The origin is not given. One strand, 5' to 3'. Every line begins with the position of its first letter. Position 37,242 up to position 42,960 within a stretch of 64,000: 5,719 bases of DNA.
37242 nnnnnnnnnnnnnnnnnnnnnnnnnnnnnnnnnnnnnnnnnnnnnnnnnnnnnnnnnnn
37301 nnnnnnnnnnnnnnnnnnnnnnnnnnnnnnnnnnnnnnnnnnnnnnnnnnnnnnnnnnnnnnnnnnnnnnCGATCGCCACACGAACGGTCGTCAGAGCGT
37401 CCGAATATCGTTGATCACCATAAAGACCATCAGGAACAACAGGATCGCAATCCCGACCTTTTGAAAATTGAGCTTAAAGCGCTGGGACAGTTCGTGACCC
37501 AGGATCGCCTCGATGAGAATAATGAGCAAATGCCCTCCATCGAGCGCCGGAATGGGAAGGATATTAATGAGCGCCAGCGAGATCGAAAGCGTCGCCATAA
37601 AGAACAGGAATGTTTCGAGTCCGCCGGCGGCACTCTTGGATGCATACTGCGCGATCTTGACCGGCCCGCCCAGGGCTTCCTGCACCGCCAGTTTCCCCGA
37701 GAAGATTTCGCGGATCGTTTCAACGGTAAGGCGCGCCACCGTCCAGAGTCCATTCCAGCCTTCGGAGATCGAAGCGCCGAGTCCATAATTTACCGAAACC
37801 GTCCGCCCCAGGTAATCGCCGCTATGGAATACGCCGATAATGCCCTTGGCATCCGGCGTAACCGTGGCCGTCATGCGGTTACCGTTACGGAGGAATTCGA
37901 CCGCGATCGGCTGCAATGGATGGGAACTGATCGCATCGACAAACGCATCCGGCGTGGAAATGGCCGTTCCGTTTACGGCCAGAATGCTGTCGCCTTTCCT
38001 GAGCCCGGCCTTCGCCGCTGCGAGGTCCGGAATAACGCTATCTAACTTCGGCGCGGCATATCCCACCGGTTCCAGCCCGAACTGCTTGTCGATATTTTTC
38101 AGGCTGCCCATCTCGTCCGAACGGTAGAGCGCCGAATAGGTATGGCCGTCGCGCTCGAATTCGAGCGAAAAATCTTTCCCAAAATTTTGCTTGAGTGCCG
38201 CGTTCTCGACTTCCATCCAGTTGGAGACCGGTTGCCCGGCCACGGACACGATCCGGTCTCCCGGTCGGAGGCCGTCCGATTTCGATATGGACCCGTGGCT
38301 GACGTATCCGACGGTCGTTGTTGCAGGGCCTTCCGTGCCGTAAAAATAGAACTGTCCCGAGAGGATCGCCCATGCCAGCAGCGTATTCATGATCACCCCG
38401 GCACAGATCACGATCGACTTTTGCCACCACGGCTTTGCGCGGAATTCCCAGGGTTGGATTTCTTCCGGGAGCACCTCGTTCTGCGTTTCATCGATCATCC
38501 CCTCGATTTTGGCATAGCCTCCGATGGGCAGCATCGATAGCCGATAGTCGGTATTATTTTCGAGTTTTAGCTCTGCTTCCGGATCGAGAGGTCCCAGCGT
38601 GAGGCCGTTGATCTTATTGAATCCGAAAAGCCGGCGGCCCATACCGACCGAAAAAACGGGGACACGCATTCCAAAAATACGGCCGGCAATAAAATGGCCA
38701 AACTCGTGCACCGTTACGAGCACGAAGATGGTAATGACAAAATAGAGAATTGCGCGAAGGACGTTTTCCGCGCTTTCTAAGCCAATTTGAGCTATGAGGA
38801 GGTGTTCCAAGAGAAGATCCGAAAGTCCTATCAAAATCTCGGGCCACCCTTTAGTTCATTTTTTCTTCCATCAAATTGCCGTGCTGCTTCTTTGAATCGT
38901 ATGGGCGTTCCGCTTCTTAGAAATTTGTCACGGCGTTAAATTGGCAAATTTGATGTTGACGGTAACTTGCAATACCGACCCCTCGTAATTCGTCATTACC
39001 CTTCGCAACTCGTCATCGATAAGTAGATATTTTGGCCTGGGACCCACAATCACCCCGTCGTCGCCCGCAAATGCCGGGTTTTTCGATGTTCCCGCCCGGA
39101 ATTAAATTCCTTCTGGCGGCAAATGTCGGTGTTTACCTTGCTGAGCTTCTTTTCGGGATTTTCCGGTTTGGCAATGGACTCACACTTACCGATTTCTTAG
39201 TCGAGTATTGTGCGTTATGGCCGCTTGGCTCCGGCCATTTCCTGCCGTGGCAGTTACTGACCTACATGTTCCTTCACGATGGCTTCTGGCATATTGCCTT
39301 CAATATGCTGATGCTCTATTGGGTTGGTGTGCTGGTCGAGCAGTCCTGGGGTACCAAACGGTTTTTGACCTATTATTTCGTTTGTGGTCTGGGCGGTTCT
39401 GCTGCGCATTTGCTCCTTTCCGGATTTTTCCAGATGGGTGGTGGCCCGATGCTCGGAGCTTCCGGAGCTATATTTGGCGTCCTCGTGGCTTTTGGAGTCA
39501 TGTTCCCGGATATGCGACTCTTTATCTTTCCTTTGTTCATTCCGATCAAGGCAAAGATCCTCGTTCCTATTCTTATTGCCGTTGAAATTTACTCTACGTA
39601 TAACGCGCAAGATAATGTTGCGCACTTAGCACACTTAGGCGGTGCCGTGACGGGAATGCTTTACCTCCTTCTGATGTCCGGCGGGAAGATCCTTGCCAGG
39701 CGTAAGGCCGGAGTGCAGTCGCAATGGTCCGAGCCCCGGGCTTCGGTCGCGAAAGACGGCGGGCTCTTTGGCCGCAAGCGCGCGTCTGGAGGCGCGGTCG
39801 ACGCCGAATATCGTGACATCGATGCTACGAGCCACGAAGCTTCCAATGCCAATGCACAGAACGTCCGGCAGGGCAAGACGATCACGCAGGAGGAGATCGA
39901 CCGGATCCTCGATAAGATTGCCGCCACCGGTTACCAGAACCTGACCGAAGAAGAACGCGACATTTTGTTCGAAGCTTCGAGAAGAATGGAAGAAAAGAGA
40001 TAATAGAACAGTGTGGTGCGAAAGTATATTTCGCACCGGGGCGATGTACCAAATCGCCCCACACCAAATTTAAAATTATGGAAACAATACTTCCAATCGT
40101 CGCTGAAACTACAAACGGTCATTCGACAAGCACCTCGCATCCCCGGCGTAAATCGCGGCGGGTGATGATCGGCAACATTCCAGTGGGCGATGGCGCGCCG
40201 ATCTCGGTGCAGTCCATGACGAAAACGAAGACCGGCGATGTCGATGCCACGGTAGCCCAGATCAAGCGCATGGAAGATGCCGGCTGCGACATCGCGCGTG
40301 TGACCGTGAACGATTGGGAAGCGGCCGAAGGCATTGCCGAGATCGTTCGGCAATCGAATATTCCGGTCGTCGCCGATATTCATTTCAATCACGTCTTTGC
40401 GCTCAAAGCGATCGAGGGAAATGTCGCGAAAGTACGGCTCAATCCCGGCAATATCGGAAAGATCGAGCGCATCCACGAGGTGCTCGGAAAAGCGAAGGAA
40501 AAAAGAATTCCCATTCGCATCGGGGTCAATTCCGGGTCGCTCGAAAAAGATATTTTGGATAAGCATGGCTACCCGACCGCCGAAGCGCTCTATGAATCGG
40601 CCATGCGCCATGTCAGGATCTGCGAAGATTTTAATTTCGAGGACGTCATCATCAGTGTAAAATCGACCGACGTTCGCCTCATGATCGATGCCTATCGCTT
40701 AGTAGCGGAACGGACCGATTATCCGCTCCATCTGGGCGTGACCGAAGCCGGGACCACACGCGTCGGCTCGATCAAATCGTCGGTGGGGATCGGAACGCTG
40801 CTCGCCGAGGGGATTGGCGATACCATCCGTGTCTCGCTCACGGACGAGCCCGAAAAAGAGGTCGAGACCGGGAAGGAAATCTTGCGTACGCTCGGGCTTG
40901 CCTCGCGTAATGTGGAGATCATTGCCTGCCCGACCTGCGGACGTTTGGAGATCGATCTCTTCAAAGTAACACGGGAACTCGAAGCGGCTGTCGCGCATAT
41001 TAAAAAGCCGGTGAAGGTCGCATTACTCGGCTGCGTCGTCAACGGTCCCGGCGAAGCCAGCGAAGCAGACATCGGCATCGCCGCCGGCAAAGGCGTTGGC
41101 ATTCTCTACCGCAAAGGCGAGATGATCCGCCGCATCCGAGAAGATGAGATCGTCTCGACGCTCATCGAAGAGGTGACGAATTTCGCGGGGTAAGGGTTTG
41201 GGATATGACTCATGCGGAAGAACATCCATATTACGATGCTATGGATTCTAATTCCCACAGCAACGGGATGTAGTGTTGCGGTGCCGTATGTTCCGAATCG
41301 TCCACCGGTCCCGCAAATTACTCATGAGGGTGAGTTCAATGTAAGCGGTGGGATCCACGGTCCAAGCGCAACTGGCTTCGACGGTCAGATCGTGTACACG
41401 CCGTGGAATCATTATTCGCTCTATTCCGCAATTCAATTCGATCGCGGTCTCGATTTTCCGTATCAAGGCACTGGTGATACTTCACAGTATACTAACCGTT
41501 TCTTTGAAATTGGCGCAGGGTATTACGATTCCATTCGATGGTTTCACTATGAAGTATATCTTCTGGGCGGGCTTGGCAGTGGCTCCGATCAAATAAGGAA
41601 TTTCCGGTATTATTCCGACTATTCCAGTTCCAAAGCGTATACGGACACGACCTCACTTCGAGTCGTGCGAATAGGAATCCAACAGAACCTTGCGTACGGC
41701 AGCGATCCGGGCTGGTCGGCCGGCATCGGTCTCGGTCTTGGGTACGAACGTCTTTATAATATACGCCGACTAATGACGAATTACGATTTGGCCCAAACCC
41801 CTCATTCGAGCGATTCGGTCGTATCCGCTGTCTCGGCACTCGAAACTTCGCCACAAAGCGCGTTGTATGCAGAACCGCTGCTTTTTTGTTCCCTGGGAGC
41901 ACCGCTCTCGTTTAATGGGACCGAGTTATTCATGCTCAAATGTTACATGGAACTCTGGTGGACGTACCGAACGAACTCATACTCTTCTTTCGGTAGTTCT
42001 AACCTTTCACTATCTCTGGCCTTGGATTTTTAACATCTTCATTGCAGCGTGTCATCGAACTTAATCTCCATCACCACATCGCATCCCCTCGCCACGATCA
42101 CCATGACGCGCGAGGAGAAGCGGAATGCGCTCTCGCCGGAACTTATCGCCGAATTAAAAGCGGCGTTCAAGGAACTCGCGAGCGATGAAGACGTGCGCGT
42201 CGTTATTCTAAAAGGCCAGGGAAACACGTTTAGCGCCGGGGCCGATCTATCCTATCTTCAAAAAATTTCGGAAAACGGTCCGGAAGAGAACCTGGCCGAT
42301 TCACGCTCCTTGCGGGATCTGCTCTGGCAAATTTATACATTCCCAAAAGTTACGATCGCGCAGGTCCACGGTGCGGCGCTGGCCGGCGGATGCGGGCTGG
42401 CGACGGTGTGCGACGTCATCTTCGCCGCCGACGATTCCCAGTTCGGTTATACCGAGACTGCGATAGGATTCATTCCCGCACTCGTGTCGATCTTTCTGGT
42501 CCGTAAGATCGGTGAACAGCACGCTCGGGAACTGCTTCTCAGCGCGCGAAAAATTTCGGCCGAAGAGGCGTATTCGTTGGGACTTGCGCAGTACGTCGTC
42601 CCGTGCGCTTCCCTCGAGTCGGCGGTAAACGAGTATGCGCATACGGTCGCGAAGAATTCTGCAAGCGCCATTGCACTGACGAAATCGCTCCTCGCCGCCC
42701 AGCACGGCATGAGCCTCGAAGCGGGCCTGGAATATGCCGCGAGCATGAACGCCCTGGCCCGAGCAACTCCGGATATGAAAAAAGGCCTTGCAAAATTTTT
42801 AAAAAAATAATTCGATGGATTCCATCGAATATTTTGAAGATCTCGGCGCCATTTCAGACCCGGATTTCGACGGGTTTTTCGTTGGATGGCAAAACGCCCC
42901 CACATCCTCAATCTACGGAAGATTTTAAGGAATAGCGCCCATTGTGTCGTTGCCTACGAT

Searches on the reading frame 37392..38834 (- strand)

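Call 28: search_protein_families(library=pfam, proteins=[window:37392-38834:-], max_evalue=0.001)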
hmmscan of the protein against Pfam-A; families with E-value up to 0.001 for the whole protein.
window:37392-38834:- (480 aa): 5 families
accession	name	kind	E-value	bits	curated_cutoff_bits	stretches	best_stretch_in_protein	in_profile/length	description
PF02163.28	Peptidase_M50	-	1.6e-53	181.8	27.2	2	92-468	44-221/221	Peptidase family M50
PF17820.7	PDZ_6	-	5.5e-17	61.7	27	2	266-312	4-50/54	PDZ domain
PF13180.12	PDZ_2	-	4.2e-15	56.2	27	2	266-325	18-78/80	PDZ domain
PF00595.29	PDZ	-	1.3e-14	54.8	23.2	2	173-217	27-71/81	PDZ domain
PF21558.3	Pept_S41_N_bact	-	8.7e-09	35.6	27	0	186-209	17-40/87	Bacteroidetes, Peptidase, S41 family, N-terminal domain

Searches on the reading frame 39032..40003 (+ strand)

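Call 28: search_protein_families(library=pfam, proteins=[window:39032-40003:+], max_evalue=0.001)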
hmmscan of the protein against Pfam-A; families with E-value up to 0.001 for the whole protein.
window:39032-40003:+ (323 aa): 3 families
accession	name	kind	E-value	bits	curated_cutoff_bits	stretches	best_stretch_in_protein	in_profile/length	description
PF01694.28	Rhomboid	-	9.1e-33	113.9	22.6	1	72-216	4-141/143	Rhomboid domain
PF20216.3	DUF6576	-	4.4e-10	40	27.3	1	280-317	9-46/47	Family of unknown function (DUF6576)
PF08551.15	DUF1751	-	1.3e-06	29.4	22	1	71-132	7-68/99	Eukaryotic integral membrane protein (DUF1751)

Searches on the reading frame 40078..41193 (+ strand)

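Call 58: search_protein_families(library=pfam, proteins=[window:40078-41193:+], max_evalue=0.001)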
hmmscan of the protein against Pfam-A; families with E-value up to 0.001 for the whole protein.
window:40078-41193:+ (371 aa): 1 family
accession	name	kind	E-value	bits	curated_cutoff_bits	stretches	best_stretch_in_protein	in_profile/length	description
PF04551.19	GcpE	-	4.6e-147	490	32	1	27-367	2-342/343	GcpE protein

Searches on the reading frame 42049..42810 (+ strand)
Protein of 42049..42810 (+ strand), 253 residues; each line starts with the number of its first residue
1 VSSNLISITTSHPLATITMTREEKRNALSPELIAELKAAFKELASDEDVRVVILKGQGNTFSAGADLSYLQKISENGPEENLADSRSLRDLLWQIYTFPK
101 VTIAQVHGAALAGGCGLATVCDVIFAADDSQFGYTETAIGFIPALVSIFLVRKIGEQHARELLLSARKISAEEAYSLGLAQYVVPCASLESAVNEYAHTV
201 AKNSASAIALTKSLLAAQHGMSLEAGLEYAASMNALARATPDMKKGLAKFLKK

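Call 86: search_protein_families(library=pfam, proteins=[window:42049-42810:+], max_evalue=0.001)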
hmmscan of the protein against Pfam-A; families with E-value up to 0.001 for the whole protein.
window:42049-42810:+ (253 aa): 2 families
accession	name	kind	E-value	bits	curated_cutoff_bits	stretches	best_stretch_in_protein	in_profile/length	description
PF00378.25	ECH_1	-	1.1e-56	192.4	27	1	12-253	4-243/251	Enoyl-CoA hydratase/isomerase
PF16113.10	ECH_2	-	1.4e-31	110.7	27.2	1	15-215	2-203/335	Enoyl-CoA hydratase/isomerase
